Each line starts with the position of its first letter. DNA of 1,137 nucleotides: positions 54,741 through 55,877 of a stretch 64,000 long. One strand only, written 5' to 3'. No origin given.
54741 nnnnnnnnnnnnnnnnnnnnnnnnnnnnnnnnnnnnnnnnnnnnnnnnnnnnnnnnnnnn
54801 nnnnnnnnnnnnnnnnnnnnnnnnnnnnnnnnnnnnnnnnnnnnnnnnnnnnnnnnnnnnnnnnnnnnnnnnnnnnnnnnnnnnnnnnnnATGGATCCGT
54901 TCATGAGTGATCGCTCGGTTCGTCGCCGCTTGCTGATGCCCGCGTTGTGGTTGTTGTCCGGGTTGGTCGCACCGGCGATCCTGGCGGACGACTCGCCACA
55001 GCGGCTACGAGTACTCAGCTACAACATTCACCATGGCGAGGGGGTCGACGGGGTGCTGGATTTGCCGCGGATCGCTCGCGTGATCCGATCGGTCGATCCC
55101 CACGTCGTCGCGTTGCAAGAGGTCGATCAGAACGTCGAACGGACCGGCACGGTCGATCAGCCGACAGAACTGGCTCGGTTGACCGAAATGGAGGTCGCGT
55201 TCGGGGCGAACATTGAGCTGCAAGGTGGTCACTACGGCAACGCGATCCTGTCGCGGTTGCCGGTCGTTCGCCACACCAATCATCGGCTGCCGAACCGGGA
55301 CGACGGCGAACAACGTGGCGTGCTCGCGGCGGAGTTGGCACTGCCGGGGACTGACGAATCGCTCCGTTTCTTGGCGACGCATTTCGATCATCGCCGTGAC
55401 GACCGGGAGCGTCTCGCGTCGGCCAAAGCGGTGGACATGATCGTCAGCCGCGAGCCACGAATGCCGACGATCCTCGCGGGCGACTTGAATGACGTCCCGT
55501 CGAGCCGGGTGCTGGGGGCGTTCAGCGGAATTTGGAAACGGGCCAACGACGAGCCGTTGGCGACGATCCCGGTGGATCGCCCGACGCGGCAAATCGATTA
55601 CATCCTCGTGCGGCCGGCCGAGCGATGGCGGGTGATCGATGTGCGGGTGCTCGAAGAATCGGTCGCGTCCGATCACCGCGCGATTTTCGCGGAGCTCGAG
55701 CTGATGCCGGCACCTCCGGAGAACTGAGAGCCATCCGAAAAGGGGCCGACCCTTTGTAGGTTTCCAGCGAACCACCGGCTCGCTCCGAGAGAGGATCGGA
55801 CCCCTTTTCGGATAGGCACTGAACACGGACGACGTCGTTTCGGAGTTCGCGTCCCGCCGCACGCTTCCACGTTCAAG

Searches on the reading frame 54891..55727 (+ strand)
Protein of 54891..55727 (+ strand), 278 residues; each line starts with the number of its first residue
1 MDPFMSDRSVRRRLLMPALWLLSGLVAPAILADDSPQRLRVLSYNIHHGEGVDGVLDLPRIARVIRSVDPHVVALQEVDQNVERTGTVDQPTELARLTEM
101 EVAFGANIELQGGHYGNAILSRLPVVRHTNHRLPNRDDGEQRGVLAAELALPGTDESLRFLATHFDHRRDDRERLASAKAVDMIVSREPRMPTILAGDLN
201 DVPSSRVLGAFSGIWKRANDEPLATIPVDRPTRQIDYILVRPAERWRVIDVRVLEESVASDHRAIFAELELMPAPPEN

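Call 11: search_protein_families(library=pfam, proteins=[window:54891-55727:+], max_evalue=0.01)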
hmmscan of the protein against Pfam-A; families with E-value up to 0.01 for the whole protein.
window:54891-55727:+ (278 aa): 2 families
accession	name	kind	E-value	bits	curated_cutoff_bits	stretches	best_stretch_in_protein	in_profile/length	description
PF03372.29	Exo_endo_phos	-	5.4e-24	85.6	24.5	1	42-262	1-225/225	Endonuclease/Exonuclease/phosphatase family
PF23226.1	Exo_endo_phos_PGAP2IP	-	4.1e-10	39.8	27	1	44-206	9-165/239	PGAP2IP, C-terminal nuclease-like domain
